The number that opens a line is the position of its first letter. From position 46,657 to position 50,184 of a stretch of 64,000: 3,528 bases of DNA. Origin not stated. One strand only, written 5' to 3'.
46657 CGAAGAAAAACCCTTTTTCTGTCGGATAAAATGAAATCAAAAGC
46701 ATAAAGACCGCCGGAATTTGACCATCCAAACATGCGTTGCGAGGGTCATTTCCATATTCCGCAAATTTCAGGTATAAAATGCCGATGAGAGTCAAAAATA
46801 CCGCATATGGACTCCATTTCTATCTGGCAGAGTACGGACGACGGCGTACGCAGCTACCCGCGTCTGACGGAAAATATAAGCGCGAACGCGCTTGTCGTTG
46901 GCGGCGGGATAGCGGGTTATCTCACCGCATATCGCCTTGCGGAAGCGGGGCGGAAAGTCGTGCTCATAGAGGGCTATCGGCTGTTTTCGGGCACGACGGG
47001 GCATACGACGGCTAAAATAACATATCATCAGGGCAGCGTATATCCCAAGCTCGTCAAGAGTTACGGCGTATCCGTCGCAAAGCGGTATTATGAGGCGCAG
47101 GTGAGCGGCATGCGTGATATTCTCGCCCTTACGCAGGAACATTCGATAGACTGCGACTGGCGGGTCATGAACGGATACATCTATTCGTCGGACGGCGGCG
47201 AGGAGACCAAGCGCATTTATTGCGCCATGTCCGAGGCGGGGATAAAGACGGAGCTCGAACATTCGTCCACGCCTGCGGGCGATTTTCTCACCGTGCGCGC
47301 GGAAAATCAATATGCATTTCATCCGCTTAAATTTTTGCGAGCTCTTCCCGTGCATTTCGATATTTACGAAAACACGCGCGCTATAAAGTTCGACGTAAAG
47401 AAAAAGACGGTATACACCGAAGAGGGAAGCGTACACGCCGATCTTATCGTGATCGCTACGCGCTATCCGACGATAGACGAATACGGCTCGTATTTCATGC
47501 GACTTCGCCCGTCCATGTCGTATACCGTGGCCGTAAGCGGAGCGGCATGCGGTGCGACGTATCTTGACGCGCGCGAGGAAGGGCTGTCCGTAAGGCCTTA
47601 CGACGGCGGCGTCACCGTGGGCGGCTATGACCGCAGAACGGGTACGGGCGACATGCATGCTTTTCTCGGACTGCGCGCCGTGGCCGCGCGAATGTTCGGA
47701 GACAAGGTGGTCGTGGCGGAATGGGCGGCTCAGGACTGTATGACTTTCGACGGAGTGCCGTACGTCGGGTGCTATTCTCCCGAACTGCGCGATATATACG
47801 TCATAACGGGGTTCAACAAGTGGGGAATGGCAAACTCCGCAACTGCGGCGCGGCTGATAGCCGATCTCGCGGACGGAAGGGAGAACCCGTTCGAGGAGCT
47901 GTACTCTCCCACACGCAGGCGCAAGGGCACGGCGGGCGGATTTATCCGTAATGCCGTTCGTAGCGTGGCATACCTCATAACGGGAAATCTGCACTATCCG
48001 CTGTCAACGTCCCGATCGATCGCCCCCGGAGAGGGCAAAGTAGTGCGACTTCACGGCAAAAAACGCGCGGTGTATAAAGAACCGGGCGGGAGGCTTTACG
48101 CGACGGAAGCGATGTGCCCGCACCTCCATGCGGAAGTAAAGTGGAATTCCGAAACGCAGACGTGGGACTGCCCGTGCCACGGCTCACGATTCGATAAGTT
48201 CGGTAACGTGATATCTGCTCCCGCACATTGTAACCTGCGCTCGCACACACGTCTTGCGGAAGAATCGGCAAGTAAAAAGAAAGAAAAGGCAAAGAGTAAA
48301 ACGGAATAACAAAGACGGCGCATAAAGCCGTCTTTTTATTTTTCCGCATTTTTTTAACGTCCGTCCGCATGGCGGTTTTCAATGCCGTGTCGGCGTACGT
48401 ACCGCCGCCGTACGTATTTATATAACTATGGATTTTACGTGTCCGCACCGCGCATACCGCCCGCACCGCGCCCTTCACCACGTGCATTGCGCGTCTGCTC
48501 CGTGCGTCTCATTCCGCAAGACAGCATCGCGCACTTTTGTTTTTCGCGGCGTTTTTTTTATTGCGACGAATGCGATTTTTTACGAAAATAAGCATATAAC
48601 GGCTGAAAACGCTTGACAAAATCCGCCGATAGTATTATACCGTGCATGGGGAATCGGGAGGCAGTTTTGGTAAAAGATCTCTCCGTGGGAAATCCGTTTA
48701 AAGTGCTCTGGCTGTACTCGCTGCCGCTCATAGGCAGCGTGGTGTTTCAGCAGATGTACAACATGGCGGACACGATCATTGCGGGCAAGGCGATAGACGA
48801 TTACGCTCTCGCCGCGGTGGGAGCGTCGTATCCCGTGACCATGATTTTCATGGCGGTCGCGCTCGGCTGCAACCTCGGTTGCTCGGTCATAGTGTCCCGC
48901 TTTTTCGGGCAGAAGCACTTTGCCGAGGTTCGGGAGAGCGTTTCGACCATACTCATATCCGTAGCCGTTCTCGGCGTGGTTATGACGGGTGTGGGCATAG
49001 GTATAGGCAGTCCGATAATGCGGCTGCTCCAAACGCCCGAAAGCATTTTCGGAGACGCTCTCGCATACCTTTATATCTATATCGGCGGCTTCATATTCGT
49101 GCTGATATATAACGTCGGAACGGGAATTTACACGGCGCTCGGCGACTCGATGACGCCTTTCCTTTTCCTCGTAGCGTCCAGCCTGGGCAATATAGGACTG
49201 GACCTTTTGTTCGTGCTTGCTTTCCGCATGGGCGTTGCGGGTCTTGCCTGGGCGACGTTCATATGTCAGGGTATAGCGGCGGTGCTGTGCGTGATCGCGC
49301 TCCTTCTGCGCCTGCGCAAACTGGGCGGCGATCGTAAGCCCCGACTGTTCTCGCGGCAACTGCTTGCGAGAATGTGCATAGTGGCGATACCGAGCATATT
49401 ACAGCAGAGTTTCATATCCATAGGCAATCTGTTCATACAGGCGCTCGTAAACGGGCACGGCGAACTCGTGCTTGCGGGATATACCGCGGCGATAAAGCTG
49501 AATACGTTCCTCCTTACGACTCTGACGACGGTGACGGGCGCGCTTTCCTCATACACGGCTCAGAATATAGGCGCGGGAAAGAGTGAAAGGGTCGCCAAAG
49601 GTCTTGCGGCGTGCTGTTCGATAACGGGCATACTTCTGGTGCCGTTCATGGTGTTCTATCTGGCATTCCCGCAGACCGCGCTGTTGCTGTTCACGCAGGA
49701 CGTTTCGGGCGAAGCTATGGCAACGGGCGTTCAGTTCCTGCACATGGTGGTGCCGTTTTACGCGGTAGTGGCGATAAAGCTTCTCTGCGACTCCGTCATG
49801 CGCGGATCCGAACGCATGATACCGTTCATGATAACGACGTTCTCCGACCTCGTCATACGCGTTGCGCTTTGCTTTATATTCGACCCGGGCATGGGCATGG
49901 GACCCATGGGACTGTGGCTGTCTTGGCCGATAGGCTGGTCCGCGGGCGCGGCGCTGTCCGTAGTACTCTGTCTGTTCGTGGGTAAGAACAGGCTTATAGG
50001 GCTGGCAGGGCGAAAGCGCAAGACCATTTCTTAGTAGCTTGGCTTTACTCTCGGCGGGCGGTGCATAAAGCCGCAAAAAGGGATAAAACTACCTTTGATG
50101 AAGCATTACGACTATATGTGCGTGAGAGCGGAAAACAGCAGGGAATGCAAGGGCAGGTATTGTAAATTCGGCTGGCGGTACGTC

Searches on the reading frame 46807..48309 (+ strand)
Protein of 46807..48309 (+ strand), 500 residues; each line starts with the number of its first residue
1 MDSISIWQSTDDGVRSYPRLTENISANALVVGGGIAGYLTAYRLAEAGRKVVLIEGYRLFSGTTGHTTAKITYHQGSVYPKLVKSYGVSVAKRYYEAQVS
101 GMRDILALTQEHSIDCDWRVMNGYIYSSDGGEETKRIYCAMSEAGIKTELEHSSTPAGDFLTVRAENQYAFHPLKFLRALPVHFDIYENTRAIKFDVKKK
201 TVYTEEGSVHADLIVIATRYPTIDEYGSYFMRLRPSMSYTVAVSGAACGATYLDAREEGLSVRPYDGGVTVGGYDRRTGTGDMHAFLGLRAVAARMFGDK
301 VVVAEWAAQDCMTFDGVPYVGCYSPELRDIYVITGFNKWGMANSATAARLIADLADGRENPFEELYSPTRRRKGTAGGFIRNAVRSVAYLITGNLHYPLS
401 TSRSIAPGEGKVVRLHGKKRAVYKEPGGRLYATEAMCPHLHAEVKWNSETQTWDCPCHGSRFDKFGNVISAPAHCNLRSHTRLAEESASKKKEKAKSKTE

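Call 6: search_protein_families(library=pfam, proteins=[window:46807-48309:+], max_evalue=0.01)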
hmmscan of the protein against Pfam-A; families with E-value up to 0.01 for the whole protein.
window:46807-48309:+ (500 aa): 9 families
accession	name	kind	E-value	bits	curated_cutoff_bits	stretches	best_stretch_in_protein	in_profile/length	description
PF01266.30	DAO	-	1.5e-33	117.3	27.9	1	29-354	3-353/353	FAD dependent oxidoreductase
PF00355.32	Rieske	-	1.3e-14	54.3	20.3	1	397-479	3-86/88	Rieske [2Fe-2S] domain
PF00890.30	FAD_binding_2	-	2.7e-06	27.3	20.4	1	28-64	2-38/414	FAD binding domain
PF07992.20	Pyr_redox_2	-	5.2e-06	26.5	26.1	1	29-204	4-87/291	Pyridine nucleotide-disulphide oxidoreductase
PF13450.12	NAD_binding_8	-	2e-05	25.2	21.9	1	30-58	1-29/68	NAD(P)-binding Rossmann-like domain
PF12831.13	FAD_oxidored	-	0.00025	20.9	27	1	29-63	3-37/416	FAD dependent oxidoreductase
PF03486.20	HI0933_like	-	0.0011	18.9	50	1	28-60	3-35/244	HI0933-like protein Rossmann domain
PF01494.25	FAD_binding_3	-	0.0019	17.9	22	1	27-63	3-39/349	FAD binding domain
PF01134.28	GIDA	-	0.0034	16.9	22.1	1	29-65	3-29/391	Glucose inhibited division protein A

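Call 27: find_encoding_contigs(protein=window:46807-48309:+, flank=8000, max_places=10)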
Protein window:46807-48309:+ (500 aa): 3 contigs read that carry it; 3 places shown.
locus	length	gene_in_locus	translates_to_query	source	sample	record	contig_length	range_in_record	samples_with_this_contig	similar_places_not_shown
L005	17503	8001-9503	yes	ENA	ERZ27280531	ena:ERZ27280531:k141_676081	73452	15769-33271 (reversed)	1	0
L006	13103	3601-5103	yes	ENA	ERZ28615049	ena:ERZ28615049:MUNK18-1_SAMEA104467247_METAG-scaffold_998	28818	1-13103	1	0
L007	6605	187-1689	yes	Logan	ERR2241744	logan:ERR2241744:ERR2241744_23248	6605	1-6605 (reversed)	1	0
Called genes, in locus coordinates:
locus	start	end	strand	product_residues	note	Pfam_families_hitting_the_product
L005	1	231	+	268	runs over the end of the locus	PF01784:DUF34_NIF3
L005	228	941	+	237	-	PF02591:Zn_ribbon_9 (weak)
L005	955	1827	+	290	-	PF00483:NTP_transferase, PF12804:NTP_transf_3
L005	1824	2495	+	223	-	-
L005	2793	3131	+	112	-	-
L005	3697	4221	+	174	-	PF23343:REP_ORF2-G2P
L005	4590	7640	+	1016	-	PF00149:Metallophos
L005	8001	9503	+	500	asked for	PF00890:FAD_binding_2 (weak), PF01266:DAO, PF07992:Pyr_redox_2 (faint), PF13450:NAD_binding_8 (weak), PF00355:Rieske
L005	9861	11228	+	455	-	PF01554:MatE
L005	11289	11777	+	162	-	-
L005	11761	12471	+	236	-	-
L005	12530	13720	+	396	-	PF00155:Aminotran_1_2, PF12897:Asp_aminotransf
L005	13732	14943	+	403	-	PF00579:tRNA-synt_1b, PF22421:SYY_C-terminal, PF01479:S4 (weak)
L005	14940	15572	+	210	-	PF01205:Impact_N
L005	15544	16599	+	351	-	PF01063:Aminotran_4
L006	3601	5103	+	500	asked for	PF00890:FAD_binding_2 (weak), PF01266:DAO, PF07992:Pyr_redox_2 (faint), PF13450:NAD_binding_8 (weak), PF00355:Rieske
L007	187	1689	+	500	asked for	PF00890:FAD_binding_2 (weak), PF01266:DAO, PF07992:Pyr_redox_2 (faint), PF13450:NAD_binding_8 (weak), PF00355:Rieske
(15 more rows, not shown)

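Call 30: find_related_loci(query=window:46807-48309:+, collection=genome_contigs, flank=10000)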
Query window:46807-48309:+ (500 aa) in genome_contigs; peptide patterns used: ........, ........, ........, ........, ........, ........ (x = any residue, [..] = any of these).
481 stretches matched a pattern; 469 encode a relative of the query (tblastn E <= 1e-3); the best 80 are kept; 80 distinct loci.
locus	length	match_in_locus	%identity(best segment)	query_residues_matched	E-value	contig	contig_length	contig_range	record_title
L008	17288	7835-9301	85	1-489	0e+0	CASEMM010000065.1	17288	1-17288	uncultured Eubacteriales bacterium isolate CO.A89.metabat-bins.230 genome assembly, contig: CO.A89.metabat-bins.230.fa_k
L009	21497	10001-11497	71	1-499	0e+0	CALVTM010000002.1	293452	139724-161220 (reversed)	MAG: uncultured Clostridia bacterium isolate BRZ_CT__bin3 genome assembly, contig: BRZ_CT__NODE_33_length_293452_cov_60.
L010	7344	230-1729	68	1-500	0e+0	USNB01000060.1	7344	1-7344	uncultured Clostridiales bacterium isolate UMGS1880 genome assembly, contig: NODE_6002_length_7344_cov_3.791604, whole g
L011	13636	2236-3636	48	5-473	2e-150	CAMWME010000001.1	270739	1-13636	MAG TPA_asm: uncultured Clostridia bacterium isolate SRR14411243_bin.15_metawrap_v1.3_MAG genome assembly, contig: NODE.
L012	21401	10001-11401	47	5-473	3e-148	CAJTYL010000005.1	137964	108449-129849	MAG TPA_asm: uncultured Christensenella sp. isolate MGBC122917 genome assembly, contig: MGBC122917.5, whole genome shotg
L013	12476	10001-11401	47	5-473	6e-148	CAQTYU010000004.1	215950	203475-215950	MAG TPA_asm: Candidatus Borkfalkiaceae bacterium isolate MGBC129175 genome assembly, contig: MGBC129175.4, whole genome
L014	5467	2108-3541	47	5-482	5e-149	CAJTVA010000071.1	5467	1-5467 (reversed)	MAG TPA_asm: uncultured Christensenella sp. isolate MGBC109634 genome assembly, contig: MGBC109634.71, whole genome shot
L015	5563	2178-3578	47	5-473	2e-148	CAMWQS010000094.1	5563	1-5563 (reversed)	MAG TPA_asm: uncultured Clostridia bacterium isolate SRR14411330_bin.4_metawrap_v1.3_MAG genome assembly, contig: NODE.1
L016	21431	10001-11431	47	5-482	5e-147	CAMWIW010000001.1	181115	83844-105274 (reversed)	MAG TPA_asm: uncultured Clostridia bacterium isolate SRR14411350_bin.2_metawrap_v1.3_MAG genome assembly, contig: NODE.2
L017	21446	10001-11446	46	5-500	6e-146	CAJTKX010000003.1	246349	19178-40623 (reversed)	MAG TPA_asm: uncultured Christensenella sp. isolate MGBC104814 genome assembly, contig: MGBC104814.3, whole genome shotg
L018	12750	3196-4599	48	5-473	2e-144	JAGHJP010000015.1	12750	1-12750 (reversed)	MAG: Clostridia bacterium isolate MAG.81 k127_317369, whole genome shotgun sequence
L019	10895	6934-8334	46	5-473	1e-143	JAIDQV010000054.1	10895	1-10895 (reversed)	MAG: Clostridia bacterium isolate SC0360_S7_15 SC0360_S7_15_contig_54, whole genome shotgun sequence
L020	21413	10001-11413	44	1-473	9e-139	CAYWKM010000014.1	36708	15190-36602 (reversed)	MAG TPA_asm: uncultured Clostridia bacterium isolate SRP222994_co1_183 genome assembly, contig: NODE_2016_length_36708_c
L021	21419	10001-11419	45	1-475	2e-136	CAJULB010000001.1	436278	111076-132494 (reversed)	MAG TPA_asm: uncultured Christensenellaceae bacterium isolate MGBC156628 genome assembly, contig: MGBC156628.1, whole ge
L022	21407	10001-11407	38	5-472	2e-110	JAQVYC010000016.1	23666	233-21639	MAG: Clostridia bacterium isolate STF2_140 NODE_5040_length_23666_cov_10.049492_Sandtown_F2, whole genome shotgun sequen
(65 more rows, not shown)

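Call 91: search_protein_families(library=pfam, proteins=[L021:19063-20655:+], max_evalue=0.001)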
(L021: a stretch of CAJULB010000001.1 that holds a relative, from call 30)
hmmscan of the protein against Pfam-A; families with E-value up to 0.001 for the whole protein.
L021:19063-20655:+ (530 aa): 4 families
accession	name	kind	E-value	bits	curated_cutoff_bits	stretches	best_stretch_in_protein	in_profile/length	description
PF00239.26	Resolvase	-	1.5e-28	100.1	23.3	1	4-145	1-141/145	Resolvase, N terminal domain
PF07508.19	Recombinase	-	9.4e-20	71.2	21.1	1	171-254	2-99/102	Recombinase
PF13408.12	Zn_ribbon_recom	-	2.4e-12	47.5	25.3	1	271-329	1-57/58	Recombinase zinc beta ribbon domain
PF09010.15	AsiA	-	0.00011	22.7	25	1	187-220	27-60/85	Anti-Sigma Factor A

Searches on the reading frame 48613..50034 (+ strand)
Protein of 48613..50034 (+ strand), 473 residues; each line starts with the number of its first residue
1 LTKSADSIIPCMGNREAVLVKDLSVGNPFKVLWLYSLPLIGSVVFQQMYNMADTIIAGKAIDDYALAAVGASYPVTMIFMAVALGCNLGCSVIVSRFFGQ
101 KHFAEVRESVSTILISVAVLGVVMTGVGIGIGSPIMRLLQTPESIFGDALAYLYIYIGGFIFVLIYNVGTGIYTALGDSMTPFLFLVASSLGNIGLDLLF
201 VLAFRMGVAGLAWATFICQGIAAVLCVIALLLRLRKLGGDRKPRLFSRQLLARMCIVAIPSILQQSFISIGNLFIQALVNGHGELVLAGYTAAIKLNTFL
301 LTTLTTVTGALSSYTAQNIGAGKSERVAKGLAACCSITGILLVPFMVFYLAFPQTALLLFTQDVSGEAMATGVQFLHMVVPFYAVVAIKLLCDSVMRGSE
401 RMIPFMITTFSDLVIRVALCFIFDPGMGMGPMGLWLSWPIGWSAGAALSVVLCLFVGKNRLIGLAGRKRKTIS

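Call 6: search_protein_families(library=pfam, proteins=[window:48613-50034:+], max_evalue=0.01)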
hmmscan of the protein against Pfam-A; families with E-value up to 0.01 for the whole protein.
window:48613-50034:+ (473 aa): 1 family
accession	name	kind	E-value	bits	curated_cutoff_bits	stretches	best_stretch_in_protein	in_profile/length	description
PF01554.23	MatE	-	5.2e-46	156.7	24.9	2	38-197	1-159/161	MatE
